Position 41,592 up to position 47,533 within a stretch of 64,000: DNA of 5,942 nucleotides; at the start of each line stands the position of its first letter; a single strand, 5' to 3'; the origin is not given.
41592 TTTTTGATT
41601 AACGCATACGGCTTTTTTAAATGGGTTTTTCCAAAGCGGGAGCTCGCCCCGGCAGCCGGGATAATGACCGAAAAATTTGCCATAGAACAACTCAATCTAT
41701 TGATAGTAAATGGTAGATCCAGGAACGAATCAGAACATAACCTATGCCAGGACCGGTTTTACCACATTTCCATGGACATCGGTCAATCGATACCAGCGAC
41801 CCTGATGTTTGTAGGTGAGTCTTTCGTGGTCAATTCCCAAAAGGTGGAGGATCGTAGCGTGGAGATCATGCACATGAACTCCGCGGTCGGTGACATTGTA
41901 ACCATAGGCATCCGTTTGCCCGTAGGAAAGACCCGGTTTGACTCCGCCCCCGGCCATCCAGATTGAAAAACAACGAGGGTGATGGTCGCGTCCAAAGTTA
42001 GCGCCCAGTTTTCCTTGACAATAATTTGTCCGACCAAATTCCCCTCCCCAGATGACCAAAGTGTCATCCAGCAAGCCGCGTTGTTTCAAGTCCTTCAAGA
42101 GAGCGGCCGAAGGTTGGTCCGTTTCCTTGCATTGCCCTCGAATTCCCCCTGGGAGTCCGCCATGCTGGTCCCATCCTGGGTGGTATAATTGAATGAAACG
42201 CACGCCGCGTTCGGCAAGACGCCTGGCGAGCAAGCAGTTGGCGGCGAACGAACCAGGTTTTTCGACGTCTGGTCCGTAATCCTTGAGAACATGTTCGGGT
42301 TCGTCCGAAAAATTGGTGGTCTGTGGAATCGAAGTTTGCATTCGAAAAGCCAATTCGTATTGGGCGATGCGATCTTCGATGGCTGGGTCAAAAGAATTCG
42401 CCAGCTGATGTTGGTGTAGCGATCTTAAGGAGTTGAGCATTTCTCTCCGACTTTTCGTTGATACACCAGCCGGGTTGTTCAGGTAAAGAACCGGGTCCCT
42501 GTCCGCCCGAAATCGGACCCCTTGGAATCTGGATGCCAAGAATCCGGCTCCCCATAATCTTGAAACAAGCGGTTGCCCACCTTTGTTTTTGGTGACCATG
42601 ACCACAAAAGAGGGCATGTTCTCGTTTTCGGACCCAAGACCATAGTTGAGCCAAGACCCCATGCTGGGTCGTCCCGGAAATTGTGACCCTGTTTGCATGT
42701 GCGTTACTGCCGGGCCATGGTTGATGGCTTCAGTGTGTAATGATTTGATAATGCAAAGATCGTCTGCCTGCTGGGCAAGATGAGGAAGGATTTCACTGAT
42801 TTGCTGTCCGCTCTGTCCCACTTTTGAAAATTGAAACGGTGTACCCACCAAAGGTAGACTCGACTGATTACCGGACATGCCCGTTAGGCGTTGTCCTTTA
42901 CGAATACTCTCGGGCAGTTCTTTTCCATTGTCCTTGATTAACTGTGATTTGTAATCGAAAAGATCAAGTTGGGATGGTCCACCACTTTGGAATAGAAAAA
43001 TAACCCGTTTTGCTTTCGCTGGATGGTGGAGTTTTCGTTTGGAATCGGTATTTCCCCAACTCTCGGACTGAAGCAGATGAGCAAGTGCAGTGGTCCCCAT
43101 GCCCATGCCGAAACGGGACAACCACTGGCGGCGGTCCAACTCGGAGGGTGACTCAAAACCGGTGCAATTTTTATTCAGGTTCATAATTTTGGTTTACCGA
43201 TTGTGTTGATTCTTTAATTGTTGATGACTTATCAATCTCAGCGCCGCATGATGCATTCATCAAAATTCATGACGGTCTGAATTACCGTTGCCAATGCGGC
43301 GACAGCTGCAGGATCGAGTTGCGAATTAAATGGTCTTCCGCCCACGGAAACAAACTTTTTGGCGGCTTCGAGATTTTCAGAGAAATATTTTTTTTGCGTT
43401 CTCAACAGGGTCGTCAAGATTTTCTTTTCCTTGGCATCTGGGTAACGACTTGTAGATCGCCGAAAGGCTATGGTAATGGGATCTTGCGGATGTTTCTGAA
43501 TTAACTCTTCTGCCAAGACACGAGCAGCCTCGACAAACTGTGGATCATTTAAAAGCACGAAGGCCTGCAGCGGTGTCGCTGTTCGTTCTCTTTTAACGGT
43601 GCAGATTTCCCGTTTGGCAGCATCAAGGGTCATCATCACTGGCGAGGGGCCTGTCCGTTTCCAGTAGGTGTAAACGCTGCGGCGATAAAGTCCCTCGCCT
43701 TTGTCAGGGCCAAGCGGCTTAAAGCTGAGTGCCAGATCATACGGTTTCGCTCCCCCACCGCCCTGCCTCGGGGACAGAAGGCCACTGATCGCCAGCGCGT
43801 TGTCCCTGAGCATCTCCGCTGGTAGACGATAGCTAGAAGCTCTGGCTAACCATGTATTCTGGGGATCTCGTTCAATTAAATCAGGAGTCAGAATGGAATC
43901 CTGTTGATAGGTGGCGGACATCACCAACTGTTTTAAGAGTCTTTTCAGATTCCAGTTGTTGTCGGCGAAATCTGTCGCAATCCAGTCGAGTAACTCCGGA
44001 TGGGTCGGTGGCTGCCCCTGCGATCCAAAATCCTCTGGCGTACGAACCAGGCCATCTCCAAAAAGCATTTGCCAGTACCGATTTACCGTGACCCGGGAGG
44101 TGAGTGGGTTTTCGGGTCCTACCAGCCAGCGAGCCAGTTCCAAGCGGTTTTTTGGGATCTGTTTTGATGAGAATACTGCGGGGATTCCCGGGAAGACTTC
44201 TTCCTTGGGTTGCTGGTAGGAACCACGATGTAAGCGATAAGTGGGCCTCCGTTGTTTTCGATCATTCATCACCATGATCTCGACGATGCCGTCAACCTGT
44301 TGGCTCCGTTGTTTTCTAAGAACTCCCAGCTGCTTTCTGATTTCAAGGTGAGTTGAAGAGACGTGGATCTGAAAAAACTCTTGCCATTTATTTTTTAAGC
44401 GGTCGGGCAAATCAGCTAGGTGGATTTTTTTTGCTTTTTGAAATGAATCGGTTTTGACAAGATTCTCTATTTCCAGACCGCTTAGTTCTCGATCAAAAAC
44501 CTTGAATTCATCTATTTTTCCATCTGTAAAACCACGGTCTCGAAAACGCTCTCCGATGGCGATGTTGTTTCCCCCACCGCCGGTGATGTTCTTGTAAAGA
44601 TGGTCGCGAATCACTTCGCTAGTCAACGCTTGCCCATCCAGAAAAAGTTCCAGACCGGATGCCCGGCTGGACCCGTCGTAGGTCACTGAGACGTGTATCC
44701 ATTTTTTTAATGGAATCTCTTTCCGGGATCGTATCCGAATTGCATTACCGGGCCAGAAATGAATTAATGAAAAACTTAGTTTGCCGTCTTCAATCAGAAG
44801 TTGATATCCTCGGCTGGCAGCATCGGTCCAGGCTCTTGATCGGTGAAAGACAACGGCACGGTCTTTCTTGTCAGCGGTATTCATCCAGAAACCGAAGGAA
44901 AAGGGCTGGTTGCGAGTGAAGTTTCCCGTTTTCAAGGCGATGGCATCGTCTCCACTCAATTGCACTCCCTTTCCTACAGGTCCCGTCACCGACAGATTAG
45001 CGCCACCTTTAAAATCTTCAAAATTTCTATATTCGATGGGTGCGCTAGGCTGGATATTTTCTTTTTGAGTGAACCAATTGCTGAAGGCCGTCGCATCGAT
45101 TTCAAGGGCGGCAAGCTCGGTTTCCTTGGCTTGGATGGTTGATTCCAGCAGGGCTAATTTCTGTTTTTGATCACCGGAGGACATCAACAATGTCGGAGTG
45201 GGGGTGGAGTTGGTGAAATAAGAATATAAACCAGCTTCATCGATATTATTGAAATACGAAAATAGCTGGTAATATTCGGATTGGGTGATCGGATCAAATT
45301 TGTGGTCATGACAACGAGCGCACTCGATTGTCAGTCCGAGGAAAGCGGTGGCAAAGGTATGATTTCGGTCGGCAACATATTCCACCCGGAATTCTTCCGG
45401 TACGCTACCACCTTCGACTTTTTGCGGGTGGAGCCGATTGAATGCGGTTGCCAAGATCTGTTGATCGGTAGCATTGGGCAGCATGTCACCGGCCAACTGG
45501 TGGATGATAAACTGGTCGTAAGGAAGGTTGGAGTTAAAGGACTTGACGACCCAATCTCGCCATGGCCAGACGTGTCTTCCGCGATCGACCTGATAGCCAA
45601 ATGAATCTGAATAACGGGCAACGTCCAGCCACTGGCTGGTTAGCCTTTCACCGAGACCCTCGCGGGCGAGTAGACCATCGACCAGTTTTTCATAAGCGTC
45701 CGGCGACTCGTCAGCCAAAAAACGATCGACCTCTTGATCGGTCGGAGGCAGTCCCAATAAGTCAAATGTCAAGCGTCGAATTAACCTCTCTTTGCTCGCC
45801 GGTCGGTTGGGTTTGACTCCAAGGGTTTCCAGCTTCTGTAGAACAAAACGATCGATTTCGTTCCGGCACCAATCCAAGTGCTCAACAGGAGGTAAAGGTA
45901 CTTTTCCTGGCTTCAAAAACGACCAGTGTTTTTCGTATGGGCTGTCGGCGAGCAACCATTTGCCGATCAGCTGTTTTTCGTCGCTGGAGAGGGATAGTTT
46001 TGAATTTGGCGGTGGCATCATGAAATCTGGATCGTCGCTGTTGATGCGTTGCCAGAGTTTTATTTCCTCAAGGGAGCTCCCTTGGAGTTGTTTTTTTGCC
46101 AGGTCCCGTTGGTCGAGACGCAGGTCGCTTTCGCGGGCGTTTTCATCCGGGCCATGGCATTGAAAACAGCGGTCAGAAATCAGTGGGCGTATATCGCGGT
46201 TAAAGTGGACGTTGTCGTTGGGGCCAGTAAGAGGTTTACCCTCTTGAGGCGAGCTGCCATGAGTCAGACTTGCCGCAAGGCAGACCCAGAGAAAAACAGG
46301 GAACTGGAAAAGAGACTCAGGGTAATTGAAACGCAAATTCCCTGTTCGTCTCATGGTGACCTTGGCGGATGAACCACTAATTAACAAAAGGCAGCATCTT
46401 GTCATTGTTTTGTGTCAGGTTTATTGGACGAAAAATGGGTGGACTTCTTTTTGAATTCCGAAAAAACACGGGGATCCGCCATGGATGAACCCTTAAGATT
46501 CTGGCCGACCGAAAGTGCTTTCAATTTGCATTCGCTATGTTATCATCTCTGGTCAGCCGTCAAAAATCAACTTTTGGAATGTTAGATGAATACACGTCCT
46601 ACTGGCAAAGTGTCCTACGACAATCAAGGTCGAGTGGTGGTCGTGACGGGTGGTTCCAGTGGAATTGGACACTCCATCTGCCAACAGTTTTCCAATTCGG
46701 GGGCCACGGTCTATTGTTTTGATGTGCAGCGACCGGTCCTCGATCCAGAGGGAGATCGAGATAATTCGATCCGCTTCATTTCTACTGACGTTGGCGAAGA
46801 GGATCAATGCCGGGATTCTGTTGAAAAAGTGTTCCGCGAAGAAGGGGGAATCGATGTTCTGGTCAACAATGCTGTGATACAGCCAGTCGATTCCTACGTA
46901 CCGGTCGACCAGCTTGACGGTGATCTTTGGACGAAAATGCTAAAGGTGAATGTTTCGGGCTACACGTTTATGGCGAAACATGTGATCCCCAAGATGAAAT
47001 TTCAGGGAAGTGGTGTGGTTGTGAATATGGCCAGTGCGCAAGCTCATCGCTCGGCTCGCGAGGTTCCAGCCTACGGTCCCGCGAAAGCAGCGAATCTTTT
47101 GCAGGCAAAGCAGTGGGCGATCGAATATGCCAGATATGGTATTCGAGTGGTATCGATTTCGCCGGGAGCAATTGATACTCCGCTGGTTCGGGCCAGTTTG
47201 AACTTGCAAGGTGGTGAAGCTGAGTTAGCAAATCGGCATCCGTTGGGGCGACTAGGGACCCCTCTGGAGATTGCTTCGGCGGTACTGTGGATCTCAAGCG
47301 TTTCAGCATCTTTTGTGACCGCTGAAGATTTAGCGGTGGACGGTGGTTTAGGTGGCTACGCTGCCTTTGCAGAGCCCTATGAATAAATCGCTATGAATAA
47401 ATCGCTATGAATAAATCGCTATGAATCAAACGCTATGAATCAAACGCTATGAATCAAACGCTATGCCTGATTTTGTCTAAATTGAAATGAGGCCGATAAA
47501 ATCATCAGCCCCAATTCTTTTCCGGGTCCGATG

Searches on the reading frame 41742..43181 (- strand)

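Call 63: search_protein_families(library=pfam, proteins=[window:41742-43181:-], max_evalue=0.001)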
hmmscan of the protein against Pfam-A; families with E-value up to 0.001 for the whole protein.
window:41742-43181:- (479 aa): 1 family
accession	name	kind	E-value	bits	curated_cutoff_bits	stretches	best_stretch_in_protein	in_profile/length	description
PF07394.17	DUF1501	-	6.2e-162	539.7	27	1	57-477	1-389/390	Protein of unknown function (DUF1501)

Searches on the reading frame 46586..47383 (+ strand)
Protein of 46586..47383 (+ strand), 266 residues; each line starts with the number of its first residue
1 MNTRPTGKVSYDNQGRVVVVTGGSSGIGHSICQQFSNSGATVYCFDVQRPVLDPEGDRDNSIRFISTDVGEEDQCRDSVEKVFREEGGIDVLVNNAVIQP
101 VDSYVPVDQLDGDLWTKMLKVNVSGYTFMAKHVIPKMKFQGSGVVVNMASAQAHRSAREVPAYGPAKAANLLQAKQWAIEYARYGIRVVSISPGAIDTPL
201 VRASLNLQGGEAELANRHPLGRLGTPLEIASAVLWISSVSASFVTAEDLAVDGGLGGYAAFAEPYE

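Call 63: search_protein_families(library=pfam, proteins=[window:46586-47383:+], max_evalue=0.001)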
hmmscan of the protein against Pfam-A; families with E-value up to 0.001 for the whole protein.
window:46586-47383:+ (266 aa): 4 families
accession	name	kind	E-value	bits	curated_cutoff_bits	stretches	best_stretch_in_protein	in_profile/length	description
PF13561.12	adh_short_C2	-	2.6e-50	171.7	27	1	25-255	6-235/236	Enoyl-(Acyl carrier protein) reductase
PF00106.31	adh_short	-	1.3e-41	142.7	26.6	1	16-203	1-189/195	short chain dehydrogenase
PF08659.16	KR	-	3.2e-05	24.4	22.6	1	18-194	3-176/180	KR domain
PF01370.27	Epimerase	-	0.00036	20.5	20.9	1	18-101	1-77/240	NAD dependent epimerase/dehydratase family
